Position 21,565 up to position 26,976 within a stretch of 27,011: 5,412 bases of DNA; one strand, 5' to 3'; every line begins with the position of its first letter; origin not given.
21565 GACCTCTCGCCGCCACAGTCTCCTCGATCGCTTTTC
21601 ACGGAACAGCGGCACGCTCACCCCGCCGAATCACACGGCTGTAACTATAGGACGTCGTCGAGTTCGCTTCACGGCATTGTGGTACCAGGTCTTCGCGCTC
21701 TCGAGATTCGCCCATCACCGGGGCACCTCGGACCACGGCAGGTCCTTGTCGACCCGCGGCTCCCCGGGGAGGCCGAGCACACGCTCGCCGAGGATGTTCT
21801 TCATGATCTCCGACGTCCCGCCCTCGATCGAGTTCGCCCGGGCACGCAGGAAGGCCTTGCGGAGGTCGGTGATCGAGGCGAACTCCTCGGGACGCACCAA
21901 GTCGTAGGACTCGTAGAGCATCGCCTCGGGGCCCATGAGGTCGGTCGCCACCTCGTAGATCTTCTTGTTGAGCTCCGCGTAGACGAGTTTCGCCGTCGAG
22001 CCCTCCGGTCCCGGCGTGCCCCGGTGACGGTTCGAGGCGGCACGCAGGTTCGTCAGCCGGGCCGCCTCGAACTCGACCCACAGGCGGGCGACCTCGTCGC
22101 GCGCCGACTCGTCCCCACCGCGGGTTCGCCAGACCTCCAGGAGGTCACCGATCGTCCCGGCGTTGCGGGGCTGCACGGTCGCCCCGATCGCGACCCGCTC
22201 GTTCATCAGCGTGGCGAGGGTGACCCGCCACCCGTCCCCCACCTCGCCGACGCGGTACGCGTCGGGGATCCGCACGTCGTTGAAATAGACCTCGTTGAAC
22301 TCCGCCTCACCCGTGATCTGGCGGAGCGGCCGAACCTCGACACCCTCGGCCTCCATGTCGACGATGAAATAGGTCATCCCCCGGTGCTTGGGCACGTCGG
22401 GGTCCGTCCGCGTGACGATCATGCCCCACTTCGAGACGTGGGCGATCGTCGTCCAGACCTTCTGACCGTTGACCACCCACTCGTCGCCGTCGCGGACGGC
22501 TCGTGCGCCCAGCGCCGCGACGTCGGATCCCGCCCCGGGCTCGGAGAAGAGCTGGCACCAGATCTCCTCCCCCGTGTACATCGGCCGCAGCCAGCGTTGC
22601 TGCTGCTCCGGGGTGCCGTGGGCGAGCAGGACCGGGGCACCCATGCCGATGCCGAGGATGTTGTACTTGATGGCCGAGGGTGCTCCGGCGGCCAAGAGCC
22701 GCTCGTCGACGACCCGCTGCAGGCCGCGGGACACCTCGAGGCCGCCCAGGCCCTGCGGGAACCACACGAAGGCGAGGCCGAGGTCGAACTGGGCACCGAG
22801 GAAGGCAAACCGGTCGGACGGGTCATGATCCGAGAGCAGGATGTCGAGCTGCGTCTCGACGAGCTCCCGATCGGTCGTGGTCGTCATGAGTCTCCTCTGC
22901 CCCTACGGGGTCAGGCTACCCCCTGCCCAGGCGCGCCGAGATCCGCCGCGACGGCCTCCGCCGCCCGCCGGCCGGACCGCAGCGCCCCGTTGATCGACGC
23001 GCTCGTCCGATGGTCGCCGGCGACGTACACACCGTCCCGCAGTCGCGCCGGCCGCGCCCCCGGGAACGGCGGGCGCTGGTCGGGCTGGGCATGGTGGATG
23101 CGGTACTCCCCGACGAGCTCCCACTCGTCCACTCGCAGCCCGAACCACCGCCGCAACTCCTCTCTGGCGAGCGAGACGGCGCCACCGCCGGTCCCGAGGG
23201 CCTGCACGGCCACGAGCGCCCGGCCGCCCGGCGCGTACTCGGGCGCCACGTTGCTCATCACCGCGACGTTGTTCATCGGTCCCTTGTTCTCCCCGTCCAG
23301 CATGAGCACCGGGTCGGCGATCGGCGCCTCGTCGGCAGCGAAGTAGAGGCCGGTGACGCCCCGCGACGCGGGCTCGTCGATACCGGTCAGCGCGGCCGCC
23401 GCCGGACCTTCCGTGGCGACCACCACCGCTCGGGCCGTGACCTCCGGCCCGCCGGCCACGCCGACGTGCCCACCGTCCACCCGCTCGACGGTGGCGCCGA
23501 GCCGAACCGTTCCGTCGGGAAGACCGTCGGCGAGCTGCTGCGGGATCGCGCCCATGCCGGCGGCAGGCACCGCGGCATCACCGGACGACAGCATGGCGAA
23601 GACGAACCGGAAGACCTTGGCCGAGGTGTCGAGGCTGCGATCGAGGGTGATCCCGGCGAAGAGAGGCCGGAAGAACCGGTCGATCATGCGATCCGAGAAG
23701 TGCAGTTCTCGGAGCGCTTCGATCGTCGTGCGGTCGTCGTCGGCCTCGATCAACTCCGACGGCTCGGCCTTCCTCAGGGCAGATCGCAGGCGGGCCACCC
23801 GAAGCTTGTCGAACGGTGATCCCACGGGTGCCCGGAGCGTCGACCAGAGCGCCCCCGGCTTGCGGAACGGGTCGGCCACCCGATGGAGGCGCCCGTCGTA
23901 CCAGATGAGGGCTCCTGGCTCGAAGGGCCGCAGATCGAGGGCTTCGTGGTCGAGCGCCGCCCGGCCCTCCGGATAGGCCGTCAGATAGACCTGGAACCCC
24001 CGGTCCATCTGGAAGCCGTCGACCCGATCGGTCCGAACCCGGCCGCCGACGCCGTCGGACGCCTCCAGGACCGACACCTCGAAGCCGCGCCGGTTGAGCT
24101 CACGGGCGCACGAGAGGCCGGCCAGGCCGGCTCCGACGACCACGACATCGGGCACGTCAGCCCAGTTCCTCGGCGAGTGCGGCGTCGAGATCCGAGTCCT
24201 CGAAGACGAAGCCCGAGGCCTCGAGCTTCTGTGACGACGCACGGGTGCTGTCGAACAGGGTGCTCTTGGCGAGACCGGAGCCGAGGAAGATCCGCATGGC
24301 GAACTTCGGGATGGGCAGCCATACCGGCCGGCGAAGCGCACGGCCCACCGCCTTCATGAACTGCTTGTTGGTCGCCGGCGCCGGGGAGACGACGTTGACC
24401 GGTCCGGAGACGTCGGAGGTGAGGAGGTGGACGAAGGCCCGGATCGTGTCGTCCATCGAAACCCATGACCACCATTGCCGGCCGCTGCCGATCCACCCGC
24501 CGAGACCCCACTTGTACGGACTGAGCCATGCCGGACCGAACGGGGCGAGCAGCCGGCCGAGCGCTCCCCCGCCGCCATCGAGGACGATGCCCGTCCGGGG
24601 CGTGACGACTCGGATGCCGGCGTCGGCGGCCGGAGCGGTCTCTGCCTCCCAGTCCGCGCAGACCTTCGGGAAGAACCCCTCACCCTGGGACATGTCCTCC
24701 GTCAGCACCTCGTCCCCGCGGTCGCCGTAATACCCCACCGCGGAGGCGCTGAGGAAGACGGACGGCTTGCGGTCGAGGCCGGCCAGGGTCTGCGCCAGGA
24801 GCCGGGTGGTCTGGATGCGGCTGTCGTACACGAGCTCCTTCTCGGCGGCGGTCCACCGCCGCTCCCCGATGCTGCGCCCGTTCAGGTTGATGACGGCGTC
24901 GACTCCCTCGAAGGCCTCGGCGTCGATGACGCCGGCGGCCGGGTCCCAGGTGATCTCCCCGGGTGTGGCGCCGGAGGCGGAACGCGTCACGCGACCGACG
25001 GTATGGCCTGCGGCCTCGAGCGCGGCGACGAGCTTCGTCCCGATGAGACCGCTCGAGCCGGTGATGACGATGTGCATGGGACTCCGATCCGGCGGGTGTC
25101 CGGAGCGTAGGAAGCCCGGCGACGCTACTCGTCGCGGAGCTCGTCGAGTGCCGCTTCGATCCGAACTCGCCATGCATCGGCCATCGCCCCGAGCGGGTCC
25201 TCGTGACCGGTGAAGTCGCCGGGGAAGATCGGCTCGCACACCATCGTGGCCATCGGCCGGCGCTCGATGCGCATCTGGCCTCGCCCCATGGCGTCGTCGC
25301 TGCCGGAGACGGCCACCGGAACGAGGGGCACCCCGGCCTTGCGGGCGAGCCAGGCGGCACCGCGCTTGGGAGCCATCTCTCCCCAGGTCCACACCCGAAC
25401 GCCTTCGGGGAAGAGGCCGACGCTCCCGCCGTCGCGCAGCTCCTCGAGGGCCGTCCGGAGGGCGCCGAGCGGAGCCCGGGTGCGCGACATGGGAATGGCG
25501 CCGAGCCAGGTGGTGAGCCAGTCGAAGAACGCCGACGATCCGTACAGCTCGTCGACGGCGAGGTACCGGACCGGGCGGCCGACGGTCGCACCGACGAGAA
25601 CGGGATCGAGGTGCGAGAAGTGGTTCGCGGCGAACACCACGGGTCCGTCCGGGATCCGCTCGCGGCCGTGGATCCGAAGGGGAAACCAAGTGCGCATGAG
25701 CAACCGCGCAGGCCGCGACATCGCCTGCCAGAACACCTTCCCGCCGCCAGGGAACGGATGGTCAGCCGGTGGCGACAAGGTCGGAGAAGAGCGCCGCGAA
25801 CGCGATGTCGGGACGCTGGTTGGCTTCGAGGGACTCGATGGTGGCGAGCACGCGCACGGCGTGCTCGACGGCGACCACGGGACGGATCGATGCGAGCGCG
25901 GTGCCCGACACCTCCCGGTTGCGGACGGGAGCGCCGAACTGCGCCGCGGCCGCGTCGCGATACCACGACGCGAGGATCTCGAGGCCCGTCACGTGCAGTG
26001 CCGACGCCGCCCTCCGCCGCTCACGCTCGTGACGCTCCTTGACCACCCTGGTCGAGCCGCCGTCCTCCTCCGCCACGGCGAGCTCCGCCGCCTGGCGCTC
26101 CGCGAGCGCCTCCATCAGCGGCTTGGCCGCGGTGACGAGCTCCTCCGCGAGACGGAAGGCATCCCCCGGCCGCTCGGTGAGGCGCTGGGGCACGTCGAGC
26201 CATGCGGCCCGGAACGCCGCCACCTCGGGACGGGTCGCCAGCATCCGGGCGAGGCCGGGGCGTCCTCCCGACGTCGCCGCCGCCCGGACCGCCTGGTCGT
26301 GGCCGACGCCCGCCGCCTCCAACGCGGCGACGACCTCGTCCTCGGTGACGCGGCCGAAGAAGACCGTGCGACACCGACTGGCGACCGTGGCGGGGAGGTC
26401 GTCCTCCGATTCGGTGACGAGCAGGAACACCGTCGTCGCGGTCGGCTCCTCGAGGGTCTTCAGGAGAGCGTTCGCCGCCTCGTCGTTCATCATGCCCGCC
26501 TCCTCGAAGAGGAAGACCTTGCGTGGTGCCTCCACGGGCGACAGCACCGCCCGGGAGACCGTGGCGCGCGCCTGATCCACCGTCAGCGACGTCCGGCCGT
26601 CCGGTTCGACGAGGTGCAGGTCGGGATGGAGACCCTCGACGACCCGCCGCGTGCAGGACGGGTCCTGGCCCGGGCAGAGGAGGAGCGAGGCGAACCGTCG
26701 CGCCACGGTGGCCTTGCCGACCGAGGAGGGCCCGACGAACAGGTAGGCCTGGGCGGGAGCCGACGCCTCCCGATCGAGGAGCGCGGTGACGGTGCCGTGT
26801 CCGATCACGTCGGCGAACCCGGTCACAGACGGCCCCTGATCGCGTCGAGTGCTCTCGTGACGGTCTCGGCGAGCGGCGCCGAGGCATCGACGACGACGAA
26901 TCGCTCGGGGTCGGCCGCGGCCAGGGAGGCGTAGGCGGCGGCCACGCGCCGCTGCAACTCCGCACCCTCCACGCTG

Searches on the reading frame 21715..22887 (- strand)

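Call 7: search_protein_families(library=pfam, proteins=[window:21715-22887:-])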
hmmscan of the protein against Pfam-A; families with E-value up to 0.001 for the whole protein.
window:21715-22887:- (390 aa): 3 families
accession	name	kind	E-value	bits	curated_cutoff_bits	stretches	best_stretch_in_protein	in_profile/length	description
PF00441.29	Acyl-CoA_dh_1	-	6.6e-21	75.4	22.4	1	217-371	1-150/150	Acyl-CoA dehydrogenase, C-terminal domain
PF02770.24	Acyl-CoA_dh_M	-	2.3e-20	73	33.3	1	111-205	1-97/97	Acyl-CoA dehydrogenase, middle domain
PF02771.21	Acyl-CoA_dh_N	-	3.5e-09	37.5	22.9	1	7-107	12-113/113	Acyl-CoA dehydrogenase, N-terminal domain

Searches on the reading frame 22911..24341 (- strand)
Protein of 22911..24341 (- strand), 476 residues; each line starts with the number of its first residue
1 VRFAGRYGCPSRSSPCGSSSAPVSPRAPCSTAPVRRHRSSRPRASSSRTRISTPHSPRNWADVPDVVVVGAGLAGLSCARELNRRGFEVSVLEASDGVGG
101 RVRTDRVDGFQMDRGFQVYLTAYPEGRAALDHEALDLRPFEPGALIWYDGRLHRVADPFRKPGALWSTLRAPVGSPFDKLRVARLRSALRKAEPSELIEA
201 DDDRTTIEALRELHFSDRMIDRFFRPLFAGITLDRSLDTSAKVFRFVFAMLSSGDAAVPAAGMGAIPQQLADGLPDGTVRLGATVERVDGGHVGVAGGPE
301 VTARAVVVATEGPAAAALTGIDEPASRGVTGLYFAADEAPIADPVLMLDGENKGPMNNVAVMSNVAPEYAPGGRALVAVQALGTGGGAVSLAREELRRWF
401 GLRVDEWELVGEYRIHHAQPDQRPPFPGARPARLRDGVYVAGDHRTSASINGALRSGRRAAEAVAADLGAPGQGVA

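Call 7: search_protein_families(library=pfam, proteins=[window:22911-24341:-])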
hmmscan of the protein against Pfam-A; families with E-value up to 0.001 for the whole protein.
window:22911-24341:- (476 aa): 11 families
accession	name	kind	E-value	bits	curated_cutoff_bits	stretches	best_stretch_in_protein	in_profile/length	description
PF01593.30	Amino_oxidase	-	3.3e-52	178.7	19.8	1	73-464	1-442/443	Flavin containing amine oxidoreductase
PF13450.12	NAD_binding_8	-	3.3e-16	59.7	21.9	1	68-130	1-65/68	NAD(P)-binding Rossmann-like domain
PF01266.30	DAO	-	5.7e-08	33.1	27.9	1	65-339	1-234/353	FAD dependent oxidoreductase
PF05834.18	Lycopene_cycl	-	5.1e-07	29.5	23.4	1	65-98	1-36/380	Lycopene cyclase protein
PF00890.30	FAD_binding_2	-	5.9e-07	29.4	20.4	1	65-100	1-36/414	FAD binding domain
PF01946.23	Thi4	-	1.2e-06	28.4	26.2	1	64-100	18-55/235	Thi4 family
PF07992.20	Pyr_redox_2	-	3.2e-06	27.2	26.1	1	65-94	2-31/291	Pyridine nucleotide-disulphide oxidoreductase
PF03486.20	HI0933_like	-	2.2e-05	24.5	50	1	65-103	2-40/244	HI0933-like protein Rossmann domain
PF01494.25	FAD_binding_3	-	5.6e-05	23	22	1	65-96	3-34/349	FAD binding domain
PF00070.33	Pyr_redox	-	0.00017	22.4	22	1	66-98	2-34/82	Pyridine nucleotide-disulphide oxidoreductase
PF12831.13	FAD_oxidored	-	0.00022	21.1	27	1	65-101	1-37/416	FAD dependent oxidoreductase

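Call 98: search_protein_families(library=ncbifam, proteins=[window:22911-24341:-], max_evalue=1e-10)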
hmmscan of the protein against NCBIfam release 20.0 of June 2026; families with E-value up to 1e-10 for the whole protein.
window:22911-24341:- (476 aa): 4 families
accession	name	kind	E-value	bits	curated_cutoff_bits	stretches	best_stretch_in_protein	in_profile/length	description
TIGR03467.1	HpnE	equivalog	2.5e-26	93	283.05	1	66-465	1-429/430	hydroxysqualene dehydroxylase HpnE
NF005560.0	PRK07233.1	equivalog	2.1e-13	49.9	252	1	66-243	3-171/435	hypothetical protein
TIGR02734.1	crtI_fam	subfamily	1e-12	47.6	238.1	1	66-120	1-55/504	phytoene desaturase family protein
NF005548.0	PRK07208.1-4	equivalog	2.9e-11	42.7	389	1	63-135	3-74/488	hypothetical protein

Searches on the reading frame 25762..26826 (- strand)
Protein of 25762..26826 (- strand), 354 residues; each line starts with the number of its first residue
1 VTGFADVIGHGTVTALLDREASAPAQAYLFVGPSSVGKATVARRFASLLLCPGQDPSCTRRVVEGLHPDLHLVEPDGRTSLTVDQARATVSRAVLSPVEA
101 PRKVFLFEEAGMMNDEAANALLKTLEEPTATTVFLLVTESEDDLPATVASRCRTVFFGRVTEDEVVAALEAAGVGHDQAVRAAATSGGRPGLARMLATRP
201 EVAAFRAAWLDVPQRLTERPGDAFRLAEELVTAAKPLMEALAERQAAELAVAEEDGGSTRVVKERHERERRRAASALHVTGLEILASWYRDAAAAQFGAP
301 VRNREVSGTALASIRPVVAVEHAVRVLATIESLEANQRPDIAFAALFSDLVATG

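Call 7: search_protein_families(library=pfam, proteins=[window:25762-26826:-])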
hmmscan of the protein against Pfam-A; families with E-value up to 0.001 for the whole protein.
window:25762-26826:- (354 aa): 2 families
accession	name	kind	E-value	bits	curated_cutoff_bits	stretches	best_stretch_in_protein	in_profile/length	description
PF13177.12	DNA_pol3_delta2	-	2.8e-34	118.9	27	1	23-157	17-157/161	DNA polymerase III, delta subunit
PF00004.35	AAA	-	5.2e-05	24.1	21.2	1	29-156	2-127/131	ATPase family associated with various cellular activities (AAA)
